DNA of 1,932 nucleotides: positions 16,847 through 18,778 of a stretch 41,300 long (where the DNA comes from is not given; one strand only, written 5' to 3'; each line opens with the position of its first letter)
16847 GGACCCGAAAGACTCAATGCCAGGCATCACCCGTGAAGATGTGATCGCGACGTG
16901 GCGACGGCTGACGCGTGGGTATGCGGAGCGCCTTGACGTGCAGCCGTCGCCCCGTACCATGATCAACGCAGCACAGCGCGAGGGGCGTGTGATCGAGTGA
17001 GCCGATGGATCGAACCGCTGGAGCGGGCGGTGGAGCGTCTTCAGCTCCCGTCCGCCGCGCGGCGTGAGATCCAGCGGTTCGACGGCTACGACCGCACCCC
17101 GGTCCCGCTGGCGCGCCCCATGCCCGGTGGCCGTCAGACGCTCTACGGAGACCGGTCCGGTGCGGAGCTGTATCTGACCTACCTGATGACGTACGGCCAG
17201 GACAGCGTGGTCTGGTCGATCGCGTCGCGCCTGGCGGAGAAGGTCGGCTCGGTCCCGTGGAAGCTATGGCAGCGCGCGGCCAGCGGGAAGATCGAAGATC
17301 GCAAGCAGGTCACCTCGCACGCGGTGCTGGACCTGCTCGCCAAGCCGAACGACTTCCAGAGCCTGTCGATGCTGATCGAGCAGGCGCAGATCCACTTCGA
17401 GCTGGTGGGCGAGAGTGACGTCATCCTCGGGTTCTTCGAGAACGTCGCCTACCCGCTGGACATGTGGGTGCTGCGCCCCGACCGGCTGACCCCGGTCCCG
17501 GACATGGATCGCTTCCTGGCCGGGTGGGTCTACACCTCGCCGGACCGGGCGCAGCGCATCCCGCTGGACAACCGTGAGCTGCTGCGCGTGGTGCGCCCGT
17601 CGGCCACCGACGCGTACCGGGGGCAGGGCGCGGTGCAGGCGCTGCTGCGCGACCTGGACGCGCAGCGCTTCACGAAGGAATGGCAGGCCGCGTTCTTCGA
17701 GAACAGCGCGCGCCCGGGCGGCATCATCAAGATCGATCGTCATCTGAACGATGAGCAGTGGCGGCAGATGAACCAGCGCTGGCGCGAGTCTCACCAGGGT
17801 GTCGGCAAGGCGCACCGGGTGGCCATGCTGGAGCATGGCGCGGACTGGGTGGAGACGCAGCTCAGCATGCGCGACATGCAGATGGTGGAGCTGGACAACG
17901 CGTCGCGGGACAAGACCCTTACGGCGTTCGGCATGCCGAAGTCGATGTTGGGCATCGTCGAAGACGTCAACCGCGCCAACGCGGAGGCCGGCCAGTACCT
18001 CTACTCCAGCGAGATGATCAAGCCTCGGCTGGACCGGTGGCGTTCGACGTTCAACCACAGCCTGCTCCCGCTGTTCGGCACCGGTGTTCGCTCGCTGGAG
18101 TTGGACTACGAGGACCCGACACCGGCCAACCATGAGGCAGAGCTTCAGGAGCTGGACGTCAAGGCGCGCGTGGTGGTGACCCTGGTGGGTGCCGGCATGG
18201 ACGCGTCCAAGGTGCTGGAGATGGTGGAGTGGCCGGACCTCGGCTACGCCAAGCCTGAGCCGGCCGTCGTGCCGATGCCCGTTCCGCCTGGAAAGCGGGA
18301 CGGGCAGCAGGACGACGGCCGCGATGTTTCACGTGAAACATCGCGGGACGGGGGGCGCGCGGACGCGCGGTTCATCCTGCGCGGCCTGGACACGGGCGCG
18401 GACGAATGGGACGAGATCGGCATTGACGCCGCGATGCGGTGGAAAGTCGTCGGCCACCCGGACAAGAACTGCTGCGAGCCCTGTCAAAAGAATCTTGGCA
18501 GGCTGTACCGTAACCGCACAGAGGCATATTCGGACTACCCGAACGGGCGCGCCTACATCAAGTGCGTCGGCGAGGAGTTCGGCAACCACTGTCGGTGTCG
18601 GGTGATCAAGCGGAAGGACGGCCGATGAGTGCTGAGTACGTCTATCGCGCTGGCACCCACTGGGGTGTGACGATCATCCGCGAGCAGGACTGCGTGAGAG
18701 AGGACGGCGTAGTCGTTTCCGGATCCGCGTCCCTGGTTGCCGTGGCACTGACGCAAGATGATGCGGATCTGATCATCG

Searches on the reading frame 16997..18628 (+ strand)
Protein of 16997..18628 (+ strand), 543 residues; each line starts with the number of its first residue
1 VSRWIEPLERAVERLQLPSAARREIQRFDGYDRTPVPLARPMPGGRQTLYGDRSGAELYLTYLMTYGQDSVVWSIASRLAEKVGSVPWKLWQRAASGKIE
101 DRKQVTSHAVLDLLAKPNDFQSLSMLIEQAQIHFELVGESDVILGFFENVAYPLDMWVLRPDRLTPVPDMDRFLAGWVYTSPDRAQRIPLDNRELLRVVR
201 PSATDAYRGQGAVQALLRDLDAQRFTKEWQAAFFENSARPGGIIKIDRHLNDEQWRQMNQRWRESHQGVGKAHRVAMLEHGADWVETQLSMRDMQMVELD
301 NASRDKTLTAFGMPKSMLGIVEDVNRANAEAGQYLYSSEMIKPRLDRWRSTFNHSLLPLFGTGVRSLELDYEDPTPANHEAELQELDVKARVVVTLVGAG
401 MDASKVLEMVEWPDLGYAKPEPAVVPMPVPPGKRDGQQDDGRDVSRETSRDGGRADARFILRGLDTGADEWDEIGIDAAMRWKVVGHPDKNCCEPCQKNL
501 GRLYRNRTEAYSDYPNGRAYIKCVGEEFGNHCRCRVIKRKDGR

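Call 40: search_protein_families(library=phrogs, proteins=[window:16997-18628:+], max_evalue=0.001)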
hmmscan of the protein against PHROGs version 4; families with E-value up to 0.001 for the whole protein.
window:16997-18628:+ (543 aa): 4 families
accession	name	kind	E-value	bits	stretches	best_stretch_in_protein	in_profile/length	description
phrog_2662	-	head and packaging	1.7e-58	199.8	1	61-384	59-383/717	portal protein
phrog_12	-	head and packaging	7.2e-48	165.1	1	65-373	89-382/646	portal protein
phrog_5929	-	head and packaging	1.1e-19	71.7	1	226-358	4-134/228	portal protein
phrog_2271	-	head and packaging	2.6e-07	29.8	1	227-341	208-321/859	portal protein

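Call 54: find_homologous_proteins(query=window:16997-18625:+, max_evalue=1e-30)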
Query window:16997-18625:+ (543 aa): 336 proteins with E <= 1e-30 among 8000 candidates; the best 120 are listed.
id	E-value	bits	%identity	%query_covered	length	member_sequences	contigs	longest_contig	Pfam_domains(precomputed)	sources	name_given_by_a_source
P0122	0.0e+0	1261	100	100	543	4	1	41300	PF04860.18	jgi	jgi:HK97 family phage portal protein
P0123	1.0e-222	759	61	100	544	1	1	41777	PF04860.18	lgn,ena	-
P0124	1.7e-220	751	61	98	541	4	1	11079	PF04860.18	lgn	-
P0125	1.2e-217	742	61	99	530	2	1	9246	PF04860.18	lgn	-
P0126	4.9e-201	687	56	100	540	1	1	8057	PF04860.18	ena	-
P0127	9.2e-201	686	56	99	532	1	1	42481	PF04860.18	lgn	-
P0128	4.8e-195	667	56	99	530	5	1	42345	PF04860.18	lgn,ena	-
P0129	2.8e-194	665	56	99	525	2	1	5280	PF04860.18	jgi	jgi:HK97 family phage portal protein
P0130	6.2e-183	627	54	99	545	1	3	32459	PF04860.18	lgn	-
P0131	8.6e-177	607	53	100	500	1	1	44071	PF04860.18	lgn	-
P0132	1.9e-176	606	53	98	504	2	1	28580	PF04860.18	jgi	jgi:HK97 family phage portal protein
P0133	1.7e-175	603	50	98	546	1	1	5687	PF04860.18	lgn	-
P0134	3.3e-175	602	53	97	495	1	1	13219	PF04860.18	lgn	-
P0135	3.4e-175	602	51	100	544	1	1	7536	PF04860.18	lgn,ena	-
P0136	5.6e-175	601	53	100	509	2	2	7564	PF04860.18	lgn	-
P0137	2.2e-174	599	52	99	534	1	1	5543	PF04860.18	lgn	-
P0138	2.2e-173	596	52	100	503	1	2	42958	PF04860.18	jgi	jgi:HK97 family phage portal protein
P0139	4.1e-173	595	54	97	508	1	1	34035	PF04860.18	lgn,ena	-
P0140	2.2e-171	589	53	99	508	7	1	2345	PF04860.18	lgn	-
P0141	5.2e-171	588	51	100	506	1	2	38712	PF04860.18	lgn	-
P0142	5.9e-171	588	51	94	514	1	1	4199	PF04860.18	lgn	-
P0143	1.7e-170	586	49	100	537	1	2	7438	PF04860.18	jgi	-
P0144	3.0e-170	585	51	99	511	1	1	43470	PF04860.18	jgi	jgi:HK97 family phage portal protein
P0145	4.1e-170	585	53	99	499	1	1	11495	PF04860.18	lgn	-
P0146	4.9e-170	585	52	89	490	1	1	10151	PF04860.18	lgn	-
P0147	5.5e-170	585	52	99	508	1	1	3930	PF04860.18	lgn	-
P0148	8.2e-170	584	51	94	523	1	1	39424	PF04860.18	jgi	-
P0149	9.9e-169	580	54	91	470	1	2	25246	PF04860.18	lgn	-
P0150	2.4e-167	576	49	100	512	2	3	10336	PF04860.18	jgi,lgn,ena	-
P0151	3.0e-167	576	51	100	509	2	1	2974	PF04860.18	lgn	-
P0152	5.4e-165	568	50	100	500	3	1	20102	PF04860.18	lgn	-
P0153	1.6e-164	566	52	91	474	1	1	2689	PF04860.18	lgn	-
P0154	3.3e-162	559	48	97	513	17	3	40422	PF04860.18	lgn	-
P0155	4.8e-162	558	51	89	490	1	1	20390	PF04860.18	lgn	-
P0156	1.3e-161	557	50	97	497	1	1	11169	PF04860.18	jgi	jgi:HK97 family phage portal protein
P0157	1.5e-161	557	52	89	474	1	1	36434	PF04860.18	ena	-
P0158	2.4e-161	556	49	94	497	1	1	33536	PF04860.18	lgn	-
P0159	3.6e-161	555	48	100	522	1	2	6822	PF04860.18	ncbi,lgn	-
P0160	3.7e-161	555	50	98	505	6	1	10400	PF04860.18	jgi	jgi:HK97 family phage portal protein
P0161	6.4e-161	555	50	94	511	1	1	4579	PF04860.18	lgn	-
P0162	8.9e-161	554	49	97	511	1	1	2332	PF04860.18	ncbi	-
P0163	2.0e-160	553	47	97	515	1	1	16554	PF04860.18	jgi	jgi:HK97 family phage portal protein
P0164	3.0e-160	552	49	94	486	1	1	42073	PF04860.18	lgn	-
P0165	1.6e-159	550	49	97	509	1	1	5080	PF04860.18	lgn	-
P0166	4.6e-159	549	51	88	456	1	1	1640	PF04860.18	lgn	-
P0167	4.8e-159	548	49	100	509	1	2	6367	PF04860.18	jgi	jgi:HK97 family phage portal protein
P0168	5.8e-159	548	47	100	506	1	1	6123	PF04860.18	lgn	-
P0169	7.0e-159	548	48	98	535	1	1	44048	PF04860.18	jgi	jgi:HK97 family phage portal protein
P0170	1.4e-158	547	48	95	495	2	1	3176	PF04860.18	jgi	-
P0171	4.8e-158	545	49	94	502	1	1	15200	PF04860.18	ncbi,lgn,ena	-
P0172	6.3e-158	545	49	97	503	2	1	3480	PF04860.18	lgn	-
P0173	1.2e-157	544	49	97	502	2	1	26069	PF04860.18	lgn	-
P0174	1.2e-157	544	52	88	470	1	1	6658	PF04860.18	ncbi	-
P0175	2.7e-157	543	54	71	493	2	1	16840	PF04860.18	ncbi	-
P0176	5.9e-156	538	49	95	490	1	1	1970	PF04860.18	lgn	-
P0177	5.9e-156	538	48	94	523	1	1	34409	PF04860.18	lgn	-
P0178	7.3e-156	538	51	89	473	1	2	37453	PF04860.18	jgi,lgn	jgi:HK97 family phage portal protein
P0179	1.8e-155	537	48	95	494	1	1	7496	PF04860.18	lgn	-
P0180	4.1e-155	535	48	95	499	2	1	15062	PF04860.18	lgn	-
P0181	7.0e-155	535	48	97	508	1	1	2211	PF04860.18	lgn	-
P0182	5.0e-154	532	49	89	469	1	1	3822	PF04860.18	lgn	-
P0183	7.0e-154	531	50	97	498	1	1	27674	PF04860.18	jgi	-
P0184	7.8e-154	531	48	94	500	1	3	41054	PF04860.18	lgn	-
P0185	9.5e-154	531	48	94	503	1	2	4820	PF04860.18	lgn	-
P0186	1.3e-153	531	48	99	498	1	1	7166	PF04860.18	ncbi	-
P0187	2.6e-153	530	46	96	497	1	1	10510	PF04860.18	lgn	-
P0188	2.8e-153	529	49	89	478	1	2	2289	PF04860.18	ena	-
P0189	6.2e-153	528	48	89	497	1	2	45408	PF04860.18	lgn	-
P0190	1.3e-152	527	47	95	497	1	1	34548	PF04860.18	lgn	-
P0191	1.5e-152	527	48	98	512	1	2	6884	PF04860.18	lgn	-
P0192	7.7e-152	525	48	98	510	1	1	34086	PF04860.18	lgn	-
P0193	1.0e-151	524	49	94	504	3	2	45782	PF04860.18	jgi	jgi:HK97 family phage portal protein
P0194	2.7e-151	523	49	89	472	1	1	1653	PF04860.18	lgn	-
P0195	1.2e-150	521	48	94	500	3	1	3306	PF04860.18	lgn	-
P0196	1.2e-150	521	47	96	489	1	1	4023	PF04860.18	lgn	-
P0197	3.3e-150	519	47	95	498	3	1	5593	PF04860.18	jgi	jgi:HK97 family phage portal protein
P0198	4.5e-150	519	46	99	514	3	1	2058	PF04860.18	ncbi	-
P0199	6.0e-149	515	47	98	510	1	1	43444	PF04860.18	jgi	jgi:HK97 family phage portal protein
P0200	1.4e-145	504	47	98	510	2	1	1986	PF04860.18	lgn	-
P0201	3.2e-143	496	47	98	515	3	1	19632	PF04860.18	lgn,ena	-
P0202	5.4e-142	492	46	94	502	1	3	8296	PF04860.18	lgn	-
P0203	7.4e-140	485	46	93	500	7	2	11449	PF04860.18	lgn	-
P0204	2.3e-137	477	45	99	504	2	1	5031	PF04860.18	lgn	-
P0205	1.7e-135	471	44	94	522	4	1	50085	PF04860.18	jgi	jgi:HK97 family phage portal protein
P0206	6.1e-135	469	45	89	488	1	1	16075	PF04860.18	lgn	-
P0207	1.0e-133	465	43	94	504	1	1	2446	PF04860.18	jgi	jgi:HK97 family phage portal protein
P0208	1.5e-131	458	44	93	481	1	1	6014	PF04860.18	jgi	jgi:HK97 family phage portal protein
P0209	2.1e-131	457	44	94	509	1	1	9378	PF04860.18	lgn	-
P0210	5.1e-131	456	44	94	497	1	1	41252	PF04860.18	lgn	-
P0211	5.3e-131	456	43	97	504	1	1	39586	PF04860.18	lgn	-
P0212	1.7e-130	454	44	93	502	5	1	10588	PF04860.18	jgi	jgi:HK97 family phage portal protein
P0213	7.7e-130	452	43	94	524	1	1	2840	PF04860.18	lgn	-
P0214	1.3e-129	451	42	94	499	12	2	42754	PF04860.18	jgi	jgi:HK97 family phage portal protein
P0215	1.9e-128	447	45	68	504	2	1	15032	PF04860.18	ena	-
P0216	4.5e-127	443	44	87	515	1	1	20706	PF04860.18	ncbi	-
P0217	6.4e-127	442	41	94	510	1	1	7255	PF04860.18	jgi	jgi:HK97 family phage portal protein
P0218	2.1e-125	437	44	93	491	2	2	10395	PF04860.18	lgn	-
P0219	2.3e-125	437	41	93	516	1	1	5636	PF04860.18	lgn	-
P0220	2.4e-123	431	52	71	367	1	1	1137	PF04860.18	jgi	jgi:hypothetical protein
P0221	5.4e-123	429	43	89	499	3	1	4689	PF04860.18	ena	-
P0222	4.0e-121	423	42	94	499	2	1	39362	PF04860.18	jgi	jgi:HK97 family phage portal protein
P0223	6.8e-119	416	41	94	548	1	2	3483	PF04860.18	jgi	-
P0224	1.5e-118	415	41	94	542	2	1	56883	PF04860.18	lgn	-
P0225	4.1e-118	413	41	94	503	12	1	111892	PF04860.18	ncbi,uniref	ncbi:phage portal protein [Streptomyces mirabilis]|uniref:phage portal protein n=1 Tax=Streptomyces 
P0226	2.4e-116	407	42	87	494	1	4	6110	PF04860.18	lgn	-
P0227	2.7e-115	404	41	92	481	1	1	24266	PF04860.18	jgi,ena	-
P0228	3.8e-114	400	46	76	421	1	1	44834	PF04860.18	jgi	jgi:HK97 family phage portal protein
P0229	1.4e-112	395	46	73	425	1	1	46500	PF04860.18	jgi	jgi:HK97 family phage portal protein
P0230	7.9e-112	393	41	89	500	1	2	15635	PF04860.18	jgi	jgi:HK97 family phage portal protein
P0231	8.9e-112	392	39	94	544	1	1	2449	PF04860.18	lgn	-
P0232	1.7e-111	392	40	94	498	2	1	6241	PF04860.18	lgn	-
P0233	7.1e-110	386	47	71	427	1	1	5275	PF04860.18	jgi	jgi:HK97 family phage portal protein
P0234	8.1e-110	386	40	94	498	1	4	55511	PF04860.18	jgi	jgi:HK97 family phage portal protein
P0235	1.5e-109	385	44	76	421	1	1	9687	PF04860.18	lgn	-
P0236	4.4e-107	377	45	73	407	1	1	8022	PF04860.18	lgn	-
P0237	1.1e-105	372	43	72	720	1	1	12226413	PF04860.18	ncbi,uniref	ncbi:phage portal protein [Streptomyces sp. Inha503]|uniref:phage portal protein n=1 Tax=Streptomyce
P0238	5.7e-105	370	45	75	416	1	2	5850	PF04860.18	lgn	-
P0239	1.9e-103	365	43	72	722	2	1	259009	PF04860.18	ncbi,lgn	ncbi:phage portal protein [Streptomyces melanosporofaciens]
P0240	7.5e-103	363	43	75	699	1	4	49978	PF04860.18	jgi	jgi:HK97 family phage portal protein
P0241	8.1e-103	363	45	74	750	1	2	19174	PF04860.18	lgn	-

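Call 62: find_encoding_contigs(protein=P0123, flank=4000, max_places=2)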
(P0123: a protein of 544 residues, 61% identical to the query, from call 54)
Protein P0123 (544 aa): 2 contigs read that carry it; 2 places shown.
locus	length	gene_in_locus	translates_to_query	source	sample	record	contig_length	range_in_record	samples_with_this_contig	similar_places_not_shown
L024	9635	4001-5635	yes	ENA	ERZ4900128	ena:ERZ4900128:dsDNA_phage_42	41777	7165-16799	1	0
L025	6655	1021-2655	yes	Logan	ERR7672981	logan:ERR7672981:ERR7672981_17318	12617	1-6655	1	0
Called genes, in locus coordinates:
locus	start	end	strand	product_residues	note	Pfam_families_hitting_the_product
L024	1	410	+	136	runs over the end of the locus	PF03995:Inhibitor_I36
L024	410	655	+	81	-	-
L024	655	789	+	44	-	-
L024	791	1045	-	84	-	-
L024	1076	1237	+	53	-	-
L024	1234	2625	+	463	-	PF03237:Terminase_6N (weak), PF04466:Terminase_3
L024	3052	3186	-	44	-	PF27839:FxSxx-COOH (weak)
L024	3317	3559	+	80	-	-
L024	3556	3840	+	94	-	-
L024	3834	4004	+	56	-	-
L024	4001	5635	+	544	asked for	PF04860:Phage_portal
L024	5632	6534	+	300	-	PF00574:CLP_protease, PF01972:SDH_protease (weak), PF25145:NfeD1b_N (weak)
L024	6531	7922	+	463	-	PF05065:Phage_capsid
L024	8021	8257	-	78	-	-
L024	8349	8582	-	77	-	-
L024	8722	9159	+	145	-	-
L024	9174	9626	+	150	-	-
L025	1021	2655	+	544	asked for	PF04860:Phage_portal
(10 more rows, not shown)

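Call 63: find_encoding_contigs(protein=P0127, flank=4000, max_places=2)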
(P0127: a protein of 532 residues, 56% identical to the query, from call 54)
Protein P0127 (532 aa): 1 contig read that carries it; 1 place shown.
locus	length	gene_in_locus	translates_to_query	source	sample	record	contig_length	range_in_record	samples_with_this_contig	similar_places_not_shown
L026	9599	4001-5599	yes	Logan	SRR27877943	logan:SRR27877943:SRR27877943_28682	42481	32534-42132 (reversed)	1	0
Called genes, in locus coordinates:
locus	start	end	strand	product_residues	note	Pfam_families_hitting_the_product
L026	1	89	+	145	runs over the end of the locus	?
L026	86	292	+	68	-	PF04149:DUF397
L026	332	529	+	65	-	-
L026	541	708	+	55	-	-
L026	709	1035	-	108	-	-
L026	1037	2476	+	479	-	PF03237:Terminase_6N (faint), PF04466:Terminase_3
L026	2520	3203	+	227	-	-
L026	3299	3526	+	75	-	-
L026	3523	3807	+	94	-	-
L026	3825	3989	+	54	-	-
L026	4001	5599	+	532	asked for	PF04860:Phage_portal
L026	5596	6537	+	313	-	PF00574:CLP_protease, PF01972:SDH_protease (weak), PF25145:NfeD1b_N (weak)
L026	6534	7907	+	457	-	PF05065:Phage_capsid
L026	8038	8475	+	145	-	-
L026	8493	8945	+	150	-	-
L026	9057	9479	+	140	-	-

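Call 69: find_encoding_contigs(protein=P0124, flank=4000, max_places=2)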
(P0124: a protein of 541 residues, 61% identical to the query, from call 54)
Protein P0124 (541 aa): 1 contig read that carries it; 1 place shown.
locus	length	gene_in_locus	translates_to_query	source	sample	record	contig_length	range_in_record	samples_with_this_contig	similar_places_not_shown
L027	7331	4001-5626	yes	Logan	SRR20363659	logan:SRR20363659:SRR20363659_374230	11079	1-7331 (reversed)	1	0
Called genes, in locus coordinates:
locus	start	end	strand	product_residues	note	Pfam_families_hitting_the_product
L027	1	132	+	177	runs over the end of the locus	-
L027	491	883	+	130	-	PF03995:Inhibitor_I36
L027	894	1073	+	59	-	-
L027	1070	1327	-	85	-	-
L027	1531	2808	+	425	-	PF03237:Terminase_6N (weak), PF04466:Terminase_3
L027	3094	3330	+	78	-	-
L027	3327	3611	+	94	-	-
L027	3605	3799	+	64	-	-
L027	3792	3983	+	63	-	-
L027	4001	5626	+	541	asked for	PF04860:Phage_portal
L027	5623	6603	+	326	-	PF00574:CLP_protease, PF01972:SDH_protease, PF25145:NfeD1b_N (weak)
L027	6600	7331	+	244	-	?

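Call 70: find_encoding_contigs(protein=P0125, flank=4000, max_places=2)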
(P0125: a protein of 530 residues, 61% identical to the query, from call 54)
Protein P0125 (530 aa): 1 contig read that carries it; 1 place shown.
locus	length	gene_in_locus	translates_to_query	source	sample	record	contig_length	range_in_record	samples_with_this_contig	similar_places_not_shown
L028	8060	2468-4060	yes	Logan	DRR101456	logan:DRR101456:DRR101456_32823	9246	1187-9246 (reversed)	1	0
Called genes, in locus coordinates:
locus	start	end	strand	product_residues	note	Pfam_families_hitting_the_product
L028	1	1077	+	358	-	?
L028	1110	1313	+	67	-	-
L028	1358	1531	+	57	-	-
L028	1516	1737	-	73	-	-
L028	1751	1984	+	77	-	-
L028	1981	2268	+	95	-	-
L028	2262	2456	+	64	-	-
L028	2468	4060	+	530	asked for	PF04860:Phage_portal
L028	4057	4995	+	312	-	PF00574:CLP_protease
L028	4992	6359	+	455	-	PF05065:Phage_capsid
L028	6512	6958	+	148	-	-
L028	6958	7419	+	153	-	-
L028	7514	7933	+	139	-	-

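Call 71: find_encoding_contigs(protein=P0128, flank=4000, max_places=2)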
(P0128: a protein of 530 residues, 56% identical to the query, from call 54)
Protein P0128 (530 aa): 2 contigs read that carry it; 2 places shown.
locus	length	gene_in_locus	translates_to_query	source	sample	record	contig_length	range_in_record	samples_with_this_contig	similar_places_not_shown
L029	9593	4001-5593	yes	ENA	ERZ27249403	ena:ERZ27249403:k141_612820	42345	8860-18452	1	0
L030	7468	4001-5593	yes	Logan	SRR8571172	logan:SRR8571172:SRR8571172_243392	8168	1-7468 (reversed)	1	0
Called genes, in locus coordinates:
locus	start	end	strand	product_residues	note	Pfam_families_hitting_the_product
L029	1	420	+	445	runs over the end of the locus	PF04466:Terminase_3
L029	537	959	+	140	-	-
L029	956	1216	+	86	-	-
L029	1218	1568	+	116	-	-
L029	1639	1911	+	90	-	-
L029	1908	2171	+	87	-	-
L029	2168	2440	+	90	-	-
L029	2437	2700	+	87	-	-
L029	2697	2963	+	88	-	-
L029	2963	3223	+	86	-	-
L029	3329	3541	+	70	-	-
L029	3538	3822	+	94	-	-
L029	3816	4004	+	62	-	-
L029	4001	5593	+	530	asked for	PF04860:Phage_portal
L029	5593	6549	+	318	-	PF00574:CLP_protease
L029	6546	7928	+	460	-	PF05065:Phage_capsid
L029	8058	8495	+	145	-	-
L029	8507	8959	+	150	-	-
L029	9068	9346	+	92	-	-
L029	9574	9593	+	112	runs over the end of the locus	PF23140:Gp80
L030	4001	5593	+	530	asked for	PF04860:Phage_portal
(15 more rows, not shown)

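Call 80: find_related_loci(query=window:16997-18625:+, collection=viral_contigs, flank=4500)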
Query window:16997-18625:+ (543 aa) in viral_contigs; peptide patterns used: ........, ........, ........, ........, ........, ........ (x = any residue, [..] = any of these).
2 stretches matched a pattern; 2 encode a relative of the query (tblastn E <= 1e-3); 2 distinct loci.
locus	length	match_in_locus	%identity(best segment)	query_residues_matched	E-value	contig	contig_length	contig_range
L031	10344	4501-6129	98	1-543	0e+0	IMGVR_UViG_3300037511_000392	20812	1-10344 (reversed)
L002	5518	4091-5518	100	1-476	0e+0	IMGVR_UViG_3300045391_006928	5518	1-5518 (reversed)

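Call 82: find_related_loci(query=A5, collection=viral_contigs, flank=4500)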
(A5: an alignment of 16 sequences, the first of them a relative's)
Query A5 (543 aa) in viral_contigs; peptide patterns used: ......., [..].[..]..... (x = any residue, [..] = any of these).
528 stretches matched a pattern; 448 encode a relative of the query (tblastn E <= 1e-3); the best 80 are kept; 80 distinct loci.
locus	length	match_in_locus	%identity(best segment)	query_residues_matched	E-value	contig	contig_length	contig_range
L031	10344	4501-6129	98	1-543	0e+0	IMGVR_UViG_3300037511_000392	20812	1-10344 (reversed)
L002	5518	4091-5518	100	1-476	0e+0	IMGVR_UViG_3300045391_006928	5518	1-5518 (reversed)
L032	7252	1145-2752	49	1-543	2e-174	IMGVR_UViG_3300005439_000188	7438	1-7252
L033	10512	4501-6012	51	34-543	5e-171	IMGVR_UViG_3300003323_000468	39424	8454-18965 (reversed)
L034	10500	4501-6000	50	1-543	1e-170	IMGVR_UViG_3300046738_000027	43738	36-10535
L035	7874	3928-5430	47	1-543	5e-167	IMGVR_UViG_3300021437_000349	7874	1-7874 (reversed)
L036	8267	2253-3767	47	8-540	3e-145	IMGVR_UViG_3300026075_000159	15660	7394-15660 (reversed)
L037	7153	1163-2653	49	3-540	2e-158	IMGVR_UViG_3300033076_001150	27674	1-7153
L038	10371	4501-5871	41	43-543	9e-121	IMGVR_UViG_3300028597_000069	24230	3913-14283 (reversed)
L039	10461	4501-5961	45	33-543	1e-102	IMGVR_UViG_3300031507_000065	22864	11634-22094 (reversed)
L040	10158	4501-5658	43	32-420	1e-99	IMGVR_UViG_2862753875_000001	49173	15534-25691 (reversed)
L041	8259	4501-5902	41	32-540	7e-103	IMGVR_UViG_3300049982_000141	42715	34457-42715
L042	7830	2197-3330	44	35-415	6e-97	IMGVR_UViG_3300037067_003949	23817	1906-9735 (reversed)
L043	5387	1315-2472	43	50-433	1e-96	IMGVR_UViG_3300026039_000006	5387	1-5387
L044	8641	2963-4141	41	38-422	8e-96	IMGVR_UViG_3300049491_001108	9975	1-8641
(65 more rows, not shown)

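Call 92: find_encoding_contigs(protein=P0126, flank=4000, max_places=2)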
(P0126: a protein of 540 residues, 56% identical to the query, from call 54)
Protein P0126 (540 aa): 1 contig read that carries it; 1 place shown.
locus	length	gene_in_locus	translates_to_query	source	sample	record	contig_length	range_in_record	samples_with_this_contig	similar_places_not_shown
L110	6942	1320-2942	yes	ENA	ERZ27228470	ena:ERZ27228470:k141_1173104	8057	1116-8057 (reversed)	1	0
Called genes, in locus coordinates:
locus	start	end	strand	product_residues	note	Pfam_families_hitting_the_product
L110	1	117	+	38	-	?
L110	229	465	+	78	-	-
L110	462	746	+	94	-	-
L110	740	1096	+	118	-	-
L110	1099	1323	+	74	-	-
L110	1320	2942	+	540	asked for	PF04860:Phage_portal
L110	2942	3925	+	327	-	PF00574:CLP_protease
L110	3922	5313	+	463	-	PF05065:Phage_capsid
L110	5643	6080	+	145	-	-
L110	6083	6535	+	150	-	-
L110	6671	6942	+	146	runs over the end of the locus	-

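Call 95: search_protein_families(library=phrogs, proteins=[L026:2520-3203:+], max_evalue=0.01)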
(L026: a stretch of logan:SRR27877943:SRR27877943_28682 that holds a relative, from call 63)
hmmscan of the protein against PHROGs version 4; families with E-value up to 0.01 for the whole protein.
L026:2520-3203:+ (227 aa): 4 families
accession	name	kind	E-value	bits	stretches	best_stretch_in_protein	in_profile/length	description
phrog_363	-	other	2.1e-23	84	1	1-224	54-216/327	DNA methyltransferase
phrog_116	-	other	1.2e-08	34.8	1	1-113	208-325/779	DNA methyltransferase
phrog_5999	-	other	0.00063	20.7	1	3-75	5-86/109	DNA methyltransferase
phrog_757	-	other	0.00073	19.7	1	7-122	21-140/247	DNA methyltransferase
